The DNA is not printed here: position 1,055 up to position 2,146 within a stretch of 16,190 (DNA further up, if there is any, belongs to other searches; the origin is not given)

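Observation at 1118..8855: Three promoters share an 11-bp-periodic GGTAC direct-repeat element exactly 10 nt upstream of the -10 box: a candidate regulon of the locally encoded SARP/OmpR-like response regulator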

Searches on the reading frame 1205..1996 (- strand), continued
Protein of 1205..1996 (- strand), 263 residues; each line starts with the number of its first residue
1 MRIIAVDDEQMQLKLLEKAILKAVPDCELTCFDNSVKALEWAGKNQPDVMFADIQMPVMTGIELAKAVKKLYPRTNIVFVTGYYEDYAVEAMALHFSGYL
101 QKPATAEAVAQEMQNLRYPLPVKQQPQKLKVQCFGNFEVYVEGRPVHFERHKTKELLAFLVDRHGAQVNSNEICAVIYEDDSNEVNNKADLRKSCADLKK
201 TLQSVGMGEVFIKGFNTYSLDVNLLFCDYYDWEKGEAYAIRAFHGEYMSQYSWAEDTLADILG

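Call 56: find_encoding_contigs(protein=P0002, flank=10000, max_places=2)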
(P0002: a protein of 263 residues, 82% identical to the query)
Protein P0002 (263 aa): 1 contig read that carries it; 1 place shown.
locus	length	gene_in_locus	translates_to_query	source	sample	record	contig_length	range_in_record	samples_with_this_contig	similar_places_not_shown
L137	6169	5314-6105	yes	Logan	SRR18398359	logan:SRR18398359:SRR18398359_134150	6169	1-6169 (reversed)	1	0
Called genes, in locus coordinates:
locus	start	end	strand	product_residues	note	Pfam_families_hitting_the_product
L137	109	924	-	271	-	PF05857:TraX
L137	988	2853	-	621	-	PF07969:Amidohydro_3, PF01979:Amidohydro_1 (weak)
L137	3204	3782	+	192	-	-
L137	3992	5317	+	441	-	PF06580:His_kinase, PF02518:HATPase_c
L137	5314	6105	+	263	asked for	PF00072:Response_reg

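Call 57: find_encoding_contigs(protein=P0008, flank=10000, max_places=2)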
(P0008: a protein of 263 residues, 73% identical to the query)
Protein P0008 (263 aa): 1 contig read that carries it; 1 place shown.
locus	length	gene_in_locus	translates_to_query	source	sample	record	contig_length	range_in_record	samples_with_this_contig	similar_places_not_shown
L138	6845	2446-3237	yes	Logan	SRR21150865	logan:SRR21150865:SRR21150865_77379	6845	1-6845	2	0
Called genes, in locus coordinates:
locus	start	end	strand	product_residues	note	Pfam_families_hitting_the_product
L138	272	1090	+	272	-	PF04203:Sortase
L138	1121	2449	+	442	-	PF06580:His_kinase, PF02518:HATPase_c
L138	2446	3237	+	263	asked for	PF00072:Response_reg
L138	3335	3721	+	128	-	PF00072:Response_reg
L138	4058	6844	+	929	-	?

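Call 71: search_protein_families(library=pfam, proteins=[L006:10920-14318:+, L025:10934-15790:+, L027:9999-12407:+, L034:2936-7909:+, L058:10987-14142:+, L064:10109-14110:+, L012:3319-3747:+, L014:10873-12579:+, L019:10921-11715:+, L063:1289-3289:+], max_evalue=0.001)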
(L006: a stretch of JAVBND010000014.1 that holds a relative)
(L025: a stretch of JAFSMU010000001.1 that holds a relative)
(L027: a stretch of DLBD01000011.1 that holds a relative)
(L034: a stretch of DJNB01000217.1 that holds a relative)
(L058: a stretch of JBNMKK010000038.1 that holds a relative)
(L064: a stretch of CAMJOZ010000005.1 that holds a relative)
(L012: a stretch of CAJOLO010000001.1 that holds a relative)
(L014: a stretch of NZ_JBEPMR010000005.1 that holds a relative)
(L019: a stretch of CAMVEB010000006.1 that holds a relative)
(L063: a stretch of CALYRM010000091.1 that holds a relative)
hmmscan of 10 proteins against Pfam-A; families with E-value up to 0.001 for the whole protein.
L006:10920-14318:+ (1132 aa): 1 family
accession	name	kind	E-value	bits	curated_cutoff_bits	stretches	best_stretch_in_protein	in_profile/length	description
PF11765.13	Hyphal_reg_CWP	-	0.00046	19.6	28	0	79-194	22-148/328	Hyphally regulated cell wall protein N-terminal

L025:10934-15790:+ (1618 aa): 1 family
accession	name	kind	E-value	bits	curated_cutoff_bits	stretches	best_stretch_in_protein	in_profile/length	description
PF09479.16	Flg_new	-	1.9e-08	34.7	27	2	366-410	1-41/65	Listeria-Bacteroides repeat domain (List_Bact_rpt)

L027:9999-12407:+ (802 aa): 2 families
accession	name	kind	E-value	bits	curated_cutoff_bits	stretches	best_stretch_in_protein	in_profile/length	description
PF00629.30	MAM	-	9.8e-10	38.9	26.4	1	359-498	9-153/158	MAM domain, meprin/A5/mu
PF09479.16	Flg_new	-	1.8e-07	31.6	27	1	279-340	2-65/65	Listeria-Bacteroides repeat domain (List_Bact_rpt)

L034:2936-7909:+ (1657 aa): 1 family
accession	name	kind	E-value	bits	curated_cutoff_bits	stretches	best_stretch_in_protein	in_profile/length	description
PF18676.6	MBG_2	-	3.5e-09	37.6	25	1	645-717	2-72/72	MBG domain (YGX type)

L058:10987-14142:+ (1051 aa): 3 families
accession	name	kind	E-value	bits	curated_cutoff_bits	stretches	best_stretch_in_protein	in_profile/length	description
PF18657.6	YDG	-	1e-14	55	25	1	602-677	3-81/85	YDG domain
PF18676.6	MBG_2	-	3.8e-14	53.5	25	1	777-848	1-72/72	MBG domain (YGX type)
PF02368.24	Big_2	-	3.3e-08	33.8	22.8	1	968-1048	4-77/79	Bacterial Ig-like domain (group 2)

L064:10109-14110:+ (1333 aa): 0 families

L012:3319-3747:+ (142 aa): 4 families
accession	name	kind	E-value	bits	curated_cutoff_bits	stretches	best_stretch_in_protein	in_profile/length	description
PF18895.5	T4SS_pilin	-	1.7e-09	38.1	26.6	1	51-116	3-68/71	Type IV secretion system pilin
PF02322.20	Cyt_bd_oxida_II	-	0.00016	21.6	35.6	1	30-123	116-212/302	Cytochrome bd terminal oxidase subunit II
PF04956.18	TrbC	-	0.00044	20.8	27.9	1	21-110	12-89/98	TrbC/VIRB2 pilin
PF20535.3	DUF6750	-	0.00074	19.9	27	1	18-116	17-114/128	Family of unknown function (DUF6750)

L014:10873-12579:+ (568 aa): 5 families
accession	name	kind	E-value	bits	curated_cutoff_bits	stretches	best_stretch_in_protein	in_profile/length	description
PF00990.26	GGDEF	-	6.6e-29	101.2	23.8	1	391-543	1-157/161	Diguanylate cyclase, GGDEF domain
PF00672.30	HAMP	-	5.3e-14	52.7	25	1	331-381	2-52/53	HAMP domain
PF22673.2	MCP-like_PDC_1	-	1.3e-13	51.8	27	1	102-212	7-112/113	Methyl-accepting chemotaxis protein-like, first PDC sensor domain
PF02743.24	dCache_1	-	2.8e-11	43.9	45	1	148-263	88-209/240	Cache domain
PF17201.10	Cache_3-Cache_2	-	1.4e-05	25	27.7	1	190-290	165-275/299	Cache 3/Cache 2 fusion domain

L019:10921-11715:+ (264 aa): 3 families
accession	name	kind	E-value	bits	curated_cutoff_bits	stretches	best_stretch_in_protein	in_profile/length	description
PF00924.24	MS_channel_2nd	-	5.8e-19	68.4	20.2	1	100-166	2-68/68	Mechanosensitive ion channel, beta-domain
PF21082.3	MS_channel_3rd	-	4e-14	53.2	21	1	174-252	3-86/88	Mechanosensitive ion channel MscS, C-terminal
PF21088.3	MS_channel_1st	-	7.7e-08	32.6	23.1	1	57-98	1-42/42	Mechanosensitive ion channel, transmembrane helices 2/3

L063:1289-3289:+ (666 aa): 2 families
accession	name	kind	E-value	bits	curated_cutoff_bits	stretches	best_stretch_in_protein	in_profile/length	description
PF07228.17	SpoIIE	-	1.5e-45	155.9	25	1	339-530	1-191/192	Stage II sporulation protein E (SpoIIE)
PF13581.12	HATPase_c_2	-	1.8e-17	64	27.4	1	544-661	4-125/127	Histidine kinase-like ATPase domain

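Call 75: find_encoding_contigs(protein=P0018, flank=10000, max_places=1)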
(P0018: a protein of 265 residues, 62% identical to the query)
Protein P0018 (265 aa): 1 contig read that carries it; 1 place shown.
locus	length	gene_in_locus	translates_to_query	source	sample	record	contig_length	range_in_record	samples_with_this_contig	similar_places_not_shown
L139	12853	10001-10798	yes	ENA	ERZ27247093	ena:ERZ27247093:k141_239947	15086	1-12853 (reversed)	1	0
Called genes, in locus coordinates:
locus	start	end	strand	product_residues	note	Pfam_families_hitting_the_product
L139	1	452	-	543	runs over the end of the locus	PF01144:CoA_trans, PF16957:Mal_decarbox_Al (weak)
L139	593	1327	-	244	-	PF02698:DUF218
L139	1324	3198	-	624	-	PF00005:ABC_tran, PF02463:SMC_N (faint), PF13304:AAA_21 (faint), PF12848:ABC_tran_Xtn, PF00005:ABC_tran, PF16326:ABC_tran_CTD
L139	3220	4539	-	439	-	PF00905:Transpeptidase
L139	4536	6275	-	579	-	PF16697:Yop-YscD_cpl (weak), PF00498:FHA, PF01098:FTSW_RODA_SPOVE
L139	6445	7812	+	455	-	PF01266:DAO (weak), PF02254:TrkA_N, PF02558:ApbA (weak), PF03807:F420_oxidored (weak), PF13241:NAD_binding_7 (weak), PF02080:TrkA_C, PF02254:TrkA_N, PF02080:TrkA_C, +10 more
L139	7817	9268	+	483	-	PF02386:TrkH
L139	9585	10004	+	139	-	PF02518:HATPase_c, PF13581:HATPase_c_2 (weak)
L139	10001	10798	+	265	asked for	PF00072:Response_reg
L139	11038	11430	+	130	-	-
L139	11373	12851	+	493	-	?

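Call 76: find_encoding_contigs(protein=P0015, flank=10000, max_places=1)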
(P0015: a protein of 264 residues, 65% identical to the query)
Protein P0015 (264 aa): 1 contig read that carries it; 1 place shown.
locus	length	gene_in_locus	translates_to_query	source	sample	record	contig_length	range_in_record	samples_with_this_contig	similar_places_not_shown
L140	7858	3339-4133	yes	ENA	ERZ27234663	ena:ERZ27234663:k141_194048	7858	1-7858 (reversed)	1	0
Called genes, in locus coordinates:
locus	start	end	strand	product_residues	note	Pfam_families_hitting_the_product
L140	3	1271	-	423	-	?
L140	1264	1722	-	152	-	-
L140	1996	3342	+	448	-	PF06580:His_kinase, PF02518:HATPase_c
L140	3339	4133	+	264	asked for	PF00072:Response_reg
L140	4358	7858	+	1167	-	?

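Call 77: find_encoding_contigs(protein=P0033, flank=10000, max_places=1)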
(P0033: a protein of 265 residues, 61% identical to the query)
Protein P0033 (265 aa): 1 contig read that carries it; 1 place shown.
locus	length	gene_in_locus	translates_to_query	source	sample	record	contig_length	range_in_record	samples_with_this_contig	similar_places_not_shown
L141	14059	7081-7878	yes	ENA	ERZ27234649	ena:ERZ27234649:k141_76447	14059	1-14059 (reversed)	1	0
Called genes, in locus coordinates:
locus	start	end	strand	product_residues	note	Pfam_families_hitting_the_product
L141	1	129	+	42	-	?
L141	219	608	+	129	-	PF03862:SpoVAC_SpoVAEB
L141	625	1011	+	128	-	-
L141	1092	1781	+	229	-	-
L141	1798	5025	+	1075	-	-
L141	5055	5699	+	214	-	-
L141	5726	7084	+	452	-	PF06580:His_kinase, PF02518:HATPase_c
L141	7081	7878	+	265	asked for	PF00072:Response_reg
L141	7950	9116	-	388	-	PF00871:Acetate_kinase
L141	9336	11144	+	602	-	PF13240:Zn_Ribbon_1 (weak)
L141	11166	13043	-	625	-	PF07992:Pyr_redox_2 (faint), PF00070:Pyr_redox (faint), PF00890:FAD_binding_2 (faint), PF01266:DAO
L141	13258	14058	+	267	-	?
